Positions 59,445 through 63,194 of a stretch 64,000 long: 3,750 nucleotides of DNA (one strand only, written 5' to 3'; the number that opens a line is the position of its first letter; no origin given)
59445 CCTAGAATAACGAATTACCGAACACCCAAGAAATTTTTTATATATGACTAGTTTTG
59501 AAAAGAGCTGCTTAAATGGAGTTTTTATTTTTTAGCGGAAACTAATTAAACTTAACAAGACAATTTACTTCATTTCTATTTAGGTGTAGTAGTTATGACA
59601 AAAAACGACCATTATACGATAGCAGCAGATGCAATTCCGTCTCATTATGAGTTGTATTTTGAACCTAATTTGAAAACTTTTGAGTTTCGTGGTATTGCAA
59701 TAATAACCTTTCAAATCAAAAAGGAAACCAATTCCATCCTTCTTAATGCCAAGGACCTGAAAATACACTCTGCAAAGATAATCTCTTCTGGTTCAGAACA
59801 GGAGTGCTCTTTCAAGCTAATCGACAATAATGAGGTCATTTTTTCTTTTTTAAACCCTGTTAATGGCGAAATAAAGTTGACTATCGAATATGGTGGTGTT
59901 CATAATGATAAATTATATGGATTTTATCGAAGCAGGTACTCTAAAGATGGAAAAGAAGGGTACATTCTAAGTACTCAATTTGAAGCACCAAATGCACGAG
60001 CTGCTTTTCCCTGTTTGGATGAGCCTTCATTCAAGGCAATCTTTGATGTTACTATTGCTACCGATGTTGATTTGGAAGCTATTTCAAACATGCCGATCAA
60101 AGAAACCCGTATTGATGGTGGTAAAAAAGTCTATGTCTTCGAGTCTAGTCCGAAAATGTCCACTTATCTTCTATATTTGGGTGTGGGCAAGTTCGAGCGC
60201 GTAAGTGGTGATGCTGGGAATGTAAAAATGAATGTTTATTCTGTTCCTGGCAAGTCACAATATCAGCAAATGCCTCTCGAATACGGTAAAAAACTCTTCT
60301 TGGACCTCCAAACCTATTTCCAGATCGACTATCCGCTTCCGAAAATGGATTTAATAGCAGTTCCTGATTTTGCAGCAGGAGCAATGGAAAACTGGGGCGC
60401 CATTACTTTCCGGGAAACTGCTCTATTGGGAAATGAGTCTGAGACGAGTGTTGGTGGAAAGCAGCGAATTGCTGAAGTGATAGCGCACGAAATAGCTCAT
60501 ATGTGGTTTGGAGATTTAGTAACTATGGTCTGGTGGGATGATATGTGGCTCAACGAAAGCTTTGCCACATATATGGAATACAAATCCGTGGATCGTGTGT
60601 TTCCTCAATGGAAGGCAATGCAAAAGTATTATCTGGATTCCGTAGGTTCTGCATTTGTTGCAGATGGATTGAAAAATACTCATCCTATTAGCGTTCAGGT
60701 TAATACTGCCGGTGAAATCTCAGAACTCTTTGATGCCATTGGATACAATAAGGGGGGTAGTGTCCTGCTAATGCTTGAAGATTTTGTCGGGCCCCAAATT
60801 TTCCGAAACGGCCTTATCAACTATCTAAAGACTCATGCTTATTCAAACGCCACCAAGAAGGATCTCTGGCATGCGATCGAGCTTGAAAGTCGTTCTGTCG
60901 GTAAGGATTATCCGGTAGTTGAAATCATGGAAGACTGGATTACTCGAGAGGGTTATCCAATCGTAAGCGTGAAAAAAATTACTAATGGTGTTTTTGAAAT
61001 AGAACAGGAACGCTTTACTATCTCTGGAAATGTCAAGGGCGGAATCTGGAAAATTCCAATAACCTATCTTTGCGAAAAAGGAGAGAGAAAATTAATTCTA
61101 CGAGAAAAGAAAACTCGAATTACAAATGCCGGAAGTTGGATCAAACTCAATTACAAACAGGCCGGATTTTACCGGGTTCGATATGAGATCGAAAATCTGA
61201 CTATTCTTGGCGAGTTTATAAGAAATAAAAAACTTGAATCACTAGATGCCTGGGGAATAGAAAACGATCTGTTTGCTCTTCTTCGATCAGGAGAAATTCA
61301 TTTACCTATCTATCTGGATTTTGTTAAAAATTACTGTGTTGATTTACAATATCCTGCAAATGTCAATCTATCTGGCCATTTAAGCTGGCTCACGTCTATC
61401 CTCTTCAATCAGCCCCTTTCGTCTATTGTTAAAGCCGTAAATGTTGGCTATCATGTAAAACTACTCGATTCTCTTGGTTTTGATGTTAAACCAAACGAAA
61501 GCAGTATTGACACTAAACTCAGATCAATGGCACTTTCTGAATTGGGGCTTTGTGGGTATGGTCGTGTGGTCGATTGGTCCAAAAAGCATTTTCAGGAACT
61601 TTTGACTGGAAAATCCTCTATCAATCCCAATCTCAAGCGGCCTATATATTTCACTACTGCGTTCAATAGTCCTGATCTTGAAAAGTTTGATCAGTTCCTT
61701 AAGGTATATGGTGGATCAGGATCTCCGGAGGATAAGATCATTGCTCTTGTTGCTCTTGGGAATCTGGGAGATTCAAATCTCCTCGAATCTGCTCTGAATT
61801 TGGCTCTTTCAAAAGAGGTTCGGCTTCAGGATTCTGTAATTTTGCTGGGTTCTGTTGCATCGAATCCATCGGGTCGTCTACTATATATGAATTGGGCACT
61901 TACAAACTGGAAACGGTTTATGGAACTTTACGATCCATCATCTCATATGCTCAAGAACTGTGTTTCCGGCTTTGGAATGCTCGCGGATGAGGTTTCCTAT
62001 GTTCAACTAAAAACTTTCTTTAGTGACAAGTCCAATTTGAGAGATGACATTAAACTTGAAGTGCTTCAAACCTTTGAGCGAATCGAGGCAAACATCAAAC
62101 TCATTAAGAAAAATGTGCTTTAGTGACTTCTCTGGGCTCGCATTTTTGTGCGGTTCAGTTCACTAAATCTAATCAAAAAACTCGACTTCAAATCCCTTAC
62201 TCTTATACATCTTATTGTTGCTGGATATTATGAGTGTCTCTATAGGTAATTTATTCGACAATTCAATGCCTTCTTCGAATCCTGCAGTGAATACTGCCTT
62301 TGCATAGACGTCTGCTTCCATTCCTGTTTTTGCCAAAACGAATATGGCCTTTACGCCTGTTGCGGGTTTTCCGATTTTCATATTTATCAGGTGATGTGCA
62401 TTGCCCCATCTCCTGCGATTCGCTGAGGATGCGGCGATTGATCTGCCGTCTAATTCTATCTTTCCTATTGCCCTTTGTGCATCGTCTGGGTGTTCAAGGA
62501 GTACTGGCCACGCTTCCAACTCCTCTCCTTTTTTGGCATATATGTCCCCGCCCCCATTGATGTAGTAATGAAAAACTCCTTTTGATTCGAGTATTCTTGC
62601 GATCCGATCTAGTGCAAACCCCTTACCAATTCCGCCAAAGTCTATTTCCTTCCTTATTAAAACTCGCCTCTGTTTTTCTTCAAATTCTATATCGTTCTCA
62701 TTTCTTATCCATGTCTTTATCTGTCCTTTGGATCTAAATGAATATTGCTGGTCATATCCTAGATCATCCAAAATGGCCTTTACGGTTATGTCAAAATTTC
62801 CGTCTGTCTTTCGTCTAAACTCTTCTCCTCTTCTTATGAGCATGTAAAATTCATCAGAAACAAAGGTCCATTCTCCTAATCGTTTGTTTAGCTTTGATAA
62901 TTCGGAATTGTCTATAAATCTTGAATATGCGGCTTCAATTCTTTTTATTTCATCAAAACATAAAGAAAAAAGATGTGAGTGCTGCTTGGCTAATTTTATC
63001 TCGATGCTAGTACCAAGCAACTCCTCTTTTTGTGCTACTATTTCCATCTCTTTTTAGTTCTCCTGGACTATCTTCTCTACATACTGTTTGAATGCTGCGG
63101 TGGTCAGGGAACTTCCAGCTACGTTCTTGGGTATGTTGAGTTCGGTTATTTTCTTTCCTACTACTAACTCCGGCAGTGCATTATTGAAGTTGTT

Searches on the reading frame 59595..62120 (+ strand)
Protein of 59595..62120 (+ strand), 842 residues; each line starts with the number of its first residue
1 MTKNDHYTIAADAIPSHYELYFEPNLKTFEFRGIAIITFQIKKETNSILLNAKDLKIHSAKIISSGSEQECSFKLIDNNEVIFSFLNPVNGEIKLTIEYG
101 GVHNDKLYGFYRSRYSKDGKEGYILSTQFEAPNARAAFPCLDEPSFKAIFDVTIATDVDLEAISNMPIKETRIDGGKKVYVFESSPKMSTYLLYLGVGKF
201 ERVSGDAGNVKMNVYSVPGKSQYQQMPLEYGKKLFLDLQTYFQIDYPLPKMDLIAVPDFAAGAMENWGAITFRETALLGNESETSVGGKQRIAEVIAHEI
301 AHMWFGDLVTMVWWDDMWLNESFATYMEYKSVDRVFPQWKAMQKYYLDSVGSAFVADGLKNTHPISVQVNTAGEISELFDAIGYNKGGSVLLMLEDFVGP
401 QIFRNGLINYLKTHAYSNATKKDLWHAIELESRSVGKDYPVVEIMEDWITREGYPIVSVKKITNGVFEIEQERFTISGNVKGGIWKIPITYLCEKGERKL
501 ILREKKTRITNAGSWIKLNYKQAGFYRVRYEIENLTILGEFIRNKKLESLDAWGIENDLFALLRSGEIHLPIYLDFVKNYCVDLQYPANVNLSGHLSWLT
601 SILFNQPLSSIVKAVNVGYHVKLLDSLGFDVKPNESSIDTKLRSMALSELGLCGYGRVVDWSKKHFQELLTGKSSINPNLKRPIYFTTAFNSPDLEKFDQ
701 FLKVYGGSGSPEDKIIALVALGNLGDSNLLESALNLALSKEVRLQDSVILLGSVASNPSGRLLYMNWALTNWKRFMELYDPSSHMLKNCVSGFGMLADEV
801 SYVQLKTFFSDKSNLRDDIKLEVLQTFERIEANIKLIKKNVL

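Call 51: search_protein_families(library=pfam, proteins=[window:59595-62120:+], max_evalue=0.001)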
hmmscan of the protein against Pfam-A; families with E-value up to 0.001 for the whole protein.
window:59595-62120:+ (842 aa): 3 families
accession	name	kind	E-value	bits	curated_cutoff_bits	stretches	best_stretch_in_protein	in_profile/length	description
PF01433.26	Peptidase_M1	-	1.1e-76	257.6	27.7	1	228-448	3-218/218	Peptidase family M1 domain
PF11838.14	ERAP1_C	-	1e-54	186.5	38.2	1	515-831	1-317/318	ERAP1-like C-terminal domain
PF17900.6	Peptidase_M1_N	-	7.4e-49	166.8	25.8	1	15-192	2-186/186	Peptidase M1 N-terminal domain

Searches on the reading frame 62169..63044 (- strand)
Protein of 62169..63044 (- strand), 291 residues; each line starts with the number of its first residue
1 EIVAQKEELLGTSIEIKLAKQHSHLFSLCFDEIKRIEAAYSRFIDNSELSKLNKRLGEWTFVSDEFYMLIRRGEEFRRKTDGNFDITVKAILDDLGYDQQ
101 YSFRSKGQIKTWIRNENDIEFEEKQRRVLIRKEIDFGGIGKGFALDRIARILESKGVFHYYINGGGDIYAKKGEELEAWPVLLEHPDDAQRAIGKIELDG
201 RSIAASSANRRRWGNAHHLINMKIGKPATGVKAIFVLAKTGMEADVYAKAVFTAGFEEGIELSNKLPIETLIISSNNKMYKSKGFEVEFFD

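Call 51: search_protein_families(library=pfam, proteins=[window:62169-63044:-], max_evalue=0.001)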
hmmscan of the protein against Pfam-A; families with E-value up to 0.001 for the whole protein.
window:62169-63044:- (291 aa): 1 family
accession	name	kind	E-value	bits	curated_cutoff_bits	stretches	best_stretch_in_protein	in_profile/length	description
PF02424.20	ApbE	-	9.6e-55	186.4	25.6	1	10-269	1-263/266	ApbE family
